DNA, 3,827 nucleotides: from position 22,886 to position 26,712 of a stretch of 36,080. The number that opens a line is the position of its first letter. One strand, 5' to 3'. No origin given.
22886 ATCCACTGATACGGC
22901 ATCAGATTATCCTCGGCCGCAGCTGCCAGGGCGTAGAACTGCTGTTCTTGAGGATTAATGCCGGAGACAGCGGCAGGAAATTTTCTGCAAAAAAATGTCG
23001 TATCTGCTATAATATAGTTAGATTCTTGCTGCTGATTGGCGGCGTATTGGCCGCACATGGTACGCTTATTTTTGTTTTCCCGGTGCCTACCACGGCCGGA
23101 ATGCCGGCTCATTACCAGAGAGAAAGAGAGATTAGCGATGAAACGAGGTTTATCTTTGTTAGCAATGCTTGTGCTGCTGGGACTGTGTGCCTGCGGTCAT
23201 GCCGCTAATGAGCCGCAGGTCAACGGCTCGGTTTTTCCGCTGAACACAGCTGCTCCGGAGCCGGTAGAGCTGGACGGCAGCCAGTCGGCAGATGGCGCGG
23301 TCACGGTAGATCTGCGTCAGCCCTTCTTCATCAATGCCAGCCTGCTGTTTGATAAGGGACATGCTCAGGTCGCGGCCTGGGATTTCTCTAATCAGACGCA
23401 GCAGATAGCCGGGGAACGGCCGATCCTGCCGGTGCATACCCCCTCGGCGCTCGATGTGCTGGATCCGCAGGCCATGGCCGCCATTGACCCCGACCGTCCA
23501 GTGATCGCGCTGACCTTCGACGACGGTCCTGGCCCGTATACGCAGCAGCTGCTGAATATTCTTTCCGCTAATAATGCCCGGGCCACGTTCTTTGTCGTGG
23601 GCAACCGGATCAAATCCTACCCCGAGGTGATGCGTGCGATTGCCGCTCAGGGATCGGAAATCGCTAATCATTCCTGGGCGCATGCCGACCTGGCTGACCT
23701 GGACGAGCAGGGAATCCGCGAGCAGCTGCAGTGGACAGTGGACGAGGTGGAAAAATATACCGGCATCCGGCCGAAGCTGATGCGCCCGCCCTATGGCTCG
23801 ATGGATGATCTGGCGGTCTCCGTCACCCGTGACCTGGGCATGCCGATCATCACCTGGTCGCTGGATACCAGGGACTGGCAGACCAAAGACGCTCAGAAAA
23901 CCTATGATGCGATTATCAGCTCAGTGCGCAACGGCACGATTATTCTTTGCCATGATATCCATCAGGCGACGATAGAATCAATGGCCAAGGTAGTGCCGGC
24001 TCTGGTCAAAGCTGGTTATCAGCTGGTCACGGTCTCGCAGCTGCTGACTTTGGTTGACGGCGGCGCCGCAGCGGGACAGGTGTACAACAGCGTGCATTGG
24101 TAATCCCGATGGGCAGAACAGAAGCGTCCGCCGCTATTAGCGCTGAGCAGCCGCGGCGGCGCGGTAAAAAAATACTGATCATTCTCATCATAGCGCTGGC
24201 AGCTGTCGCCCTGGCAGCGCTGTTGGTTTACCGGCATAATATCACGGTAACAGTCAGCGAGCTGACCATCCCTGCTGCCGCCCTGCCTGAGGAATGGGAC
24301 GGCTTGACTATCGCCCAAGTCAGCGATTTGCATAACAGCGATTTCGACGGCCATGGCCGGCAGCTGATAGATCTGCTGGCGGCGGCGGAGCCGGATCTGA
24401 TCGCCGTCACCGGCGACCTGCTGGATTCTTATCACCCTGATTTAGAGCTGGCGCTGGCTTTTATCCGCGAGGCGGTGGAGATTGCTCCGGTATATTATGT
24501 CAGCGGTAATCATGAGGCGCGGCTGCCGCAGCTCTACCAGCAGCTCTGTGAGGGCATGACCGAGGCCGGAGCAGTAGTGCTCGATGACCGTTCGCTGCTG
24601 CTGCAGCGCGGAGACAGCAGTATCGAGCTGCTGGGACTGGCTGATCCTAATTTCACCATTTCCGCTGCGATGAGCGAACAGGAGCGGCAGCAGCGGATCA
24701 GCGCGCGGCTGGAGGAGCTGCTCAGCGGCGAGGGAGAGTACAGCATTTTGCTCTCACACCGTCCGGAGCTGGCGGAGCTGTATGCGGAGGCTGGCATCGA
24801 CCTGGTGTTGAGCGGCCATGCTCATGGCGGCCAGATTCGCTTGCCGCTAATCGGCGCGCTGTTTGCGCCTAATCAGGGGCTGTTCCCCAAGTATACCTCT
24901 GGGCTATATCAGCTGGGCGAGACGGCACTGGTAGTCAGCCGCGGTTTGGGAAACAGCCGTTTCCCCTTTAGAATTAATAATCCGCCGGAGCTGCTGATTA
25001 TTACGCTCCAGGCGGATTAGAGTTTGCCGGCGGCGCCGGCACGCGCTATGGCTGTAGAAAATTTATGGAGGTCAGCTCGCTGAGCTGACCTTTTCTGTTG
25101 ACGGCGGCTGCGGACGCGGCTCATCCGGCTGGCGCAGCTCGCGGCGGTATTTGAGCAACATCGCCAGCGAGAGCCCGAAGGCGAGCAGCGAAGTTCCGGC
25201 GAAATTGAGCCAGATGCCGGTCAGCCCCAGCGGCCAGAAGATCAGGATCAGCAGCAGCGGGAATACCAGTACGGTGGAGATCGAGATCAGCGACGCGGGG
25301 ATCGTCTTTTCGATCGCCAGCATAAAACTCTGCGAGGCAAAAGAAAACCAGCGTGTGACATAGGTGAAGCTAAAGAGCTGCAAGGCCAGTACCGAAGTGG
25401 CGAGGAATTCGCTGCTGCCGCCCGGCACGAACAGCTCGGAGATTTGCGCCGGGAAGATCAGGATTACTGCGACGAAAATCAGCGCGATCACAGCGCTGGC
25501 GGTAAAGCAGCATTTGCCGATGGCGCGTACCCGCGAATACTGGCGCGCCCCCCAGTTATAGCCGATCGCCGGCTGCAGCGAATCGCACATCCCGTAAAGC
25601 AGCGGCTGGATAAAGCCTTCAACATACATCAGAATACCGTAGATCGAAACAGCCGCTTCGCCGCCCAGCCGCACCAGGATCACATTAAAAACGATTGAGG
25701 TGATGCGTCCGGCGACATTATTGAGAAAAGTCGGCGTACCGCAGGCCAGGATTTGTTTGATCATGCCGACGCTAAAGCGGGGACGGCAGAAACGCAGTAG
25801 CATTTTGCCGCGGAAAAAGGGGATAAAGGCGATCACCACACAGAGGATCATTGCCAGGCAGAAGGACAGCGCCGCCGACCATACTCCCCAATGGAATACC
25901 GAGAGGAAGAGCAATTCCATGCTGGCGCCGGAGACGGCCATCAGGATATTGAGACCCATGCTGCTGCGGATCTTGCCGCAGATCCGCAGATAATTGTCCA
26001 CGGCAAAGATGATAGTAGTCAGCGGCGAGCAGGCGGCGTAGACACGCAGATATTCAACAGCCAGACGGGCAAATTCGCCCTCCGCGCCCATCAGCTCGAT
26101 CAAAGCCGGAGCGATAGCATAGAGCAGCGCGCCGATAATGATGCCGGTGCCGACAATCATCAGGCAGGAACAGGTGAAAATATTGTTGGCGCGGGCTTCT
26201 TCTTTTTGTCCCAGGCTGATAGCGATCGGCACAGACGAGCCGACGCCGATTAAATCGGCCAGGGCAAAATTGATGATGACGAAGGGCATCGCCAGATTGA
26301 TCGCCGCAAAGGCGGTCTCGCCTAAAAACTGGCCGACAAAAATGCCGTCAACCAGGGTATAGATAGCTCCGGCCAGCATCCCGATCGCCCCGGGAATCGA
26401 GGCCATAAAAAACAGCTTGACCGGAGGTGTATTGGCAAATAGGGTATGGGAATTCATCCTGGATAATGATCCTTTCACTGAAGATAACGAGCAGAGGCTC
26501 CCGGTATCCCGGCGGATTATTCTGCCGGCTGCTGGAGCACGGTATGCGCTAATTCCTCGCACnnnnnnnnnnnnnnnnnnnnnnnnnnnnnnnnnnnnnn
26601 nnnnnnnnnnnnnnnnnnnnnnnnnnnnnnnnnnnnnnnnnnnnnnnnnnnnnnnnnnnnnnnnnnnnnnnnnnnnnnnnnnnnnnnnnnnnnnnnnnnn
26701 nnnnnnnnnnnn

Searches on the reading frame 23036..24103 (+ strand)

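Call 14: search_protein_families(library=pfam, proteins=[window:23036-24103:+], max_evalue=0.00001)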
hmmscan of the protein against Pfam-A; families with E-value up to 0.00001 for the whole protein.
window:23036-24103:+ (355 aa): 2 families
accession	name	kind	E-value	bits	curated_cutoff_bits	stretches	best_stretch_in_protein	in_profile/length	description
PF01522.26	Polysacc_deac_1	-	1.4e-38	132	23.1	1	151-270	3-122/124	Polysaccharide deacetylase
PF04748.18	Polysacc_deac_2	-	1.9e-06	27.6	27.5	0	260-337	134-212/212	Divergent polysaccharide deacetylase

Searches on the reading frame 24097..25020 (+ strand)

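Call 14: search_protein_families(library=pfam, proteins=[window:24097-25020:+], max_evalue=0.00001)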
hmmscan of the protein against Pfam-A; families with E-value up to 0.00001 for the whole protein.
window:24097-25020:+ (307 aa): 2 families
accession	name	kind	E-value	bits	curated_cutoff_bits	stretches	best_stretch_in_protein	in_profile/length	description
PF00149.33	Metallophos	-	2.3e-14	54.7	21.5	1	71-244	2-190/191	Calcineurin-like phosphoesterase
PF12850.12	Metallophos_2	-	6.8e-08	33.1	27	1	71-244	2-118/154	Calcineurin-like phosphoesterase superfamily domain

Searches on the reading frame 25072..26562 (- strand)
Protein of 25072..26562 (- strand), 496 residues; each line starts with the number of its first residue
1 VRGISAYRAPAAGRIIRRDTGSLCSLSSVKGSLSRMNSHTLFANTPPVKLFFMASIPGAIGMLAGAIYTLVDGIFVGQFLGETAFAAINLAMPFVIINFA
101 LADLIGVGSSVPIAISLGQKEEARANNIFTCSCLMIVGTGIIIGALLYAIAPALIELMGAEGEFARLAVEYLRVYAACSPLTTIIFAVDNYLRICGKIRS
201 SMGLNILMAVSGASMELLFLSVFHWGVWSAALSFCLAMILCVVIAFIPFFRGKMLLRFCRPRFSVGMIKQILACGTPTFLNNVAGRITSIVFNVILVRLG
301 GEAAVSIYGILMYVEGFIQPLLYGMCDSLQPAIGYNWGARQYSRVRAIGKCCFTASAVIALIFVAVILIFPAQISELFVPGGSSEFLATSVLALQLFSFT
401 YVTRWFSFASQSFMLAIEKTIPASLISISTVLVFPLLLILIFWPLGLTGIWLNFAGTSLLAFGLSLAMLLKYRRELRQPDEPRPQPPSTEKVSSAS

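Call 14: search_protein_families(library=pfam, proteins=[window:25072-26562:-], max_evalue=0.00001)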
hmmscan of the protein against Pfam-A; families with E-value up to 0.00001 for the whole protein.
window:25072-26562:- (496 aa): 1 family
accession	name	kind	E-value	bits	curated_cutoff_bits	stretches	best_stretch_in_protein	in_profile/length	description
PF01554.23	MatE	-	4.9e-29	101.5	24.9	2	57-213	1-156/161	MatE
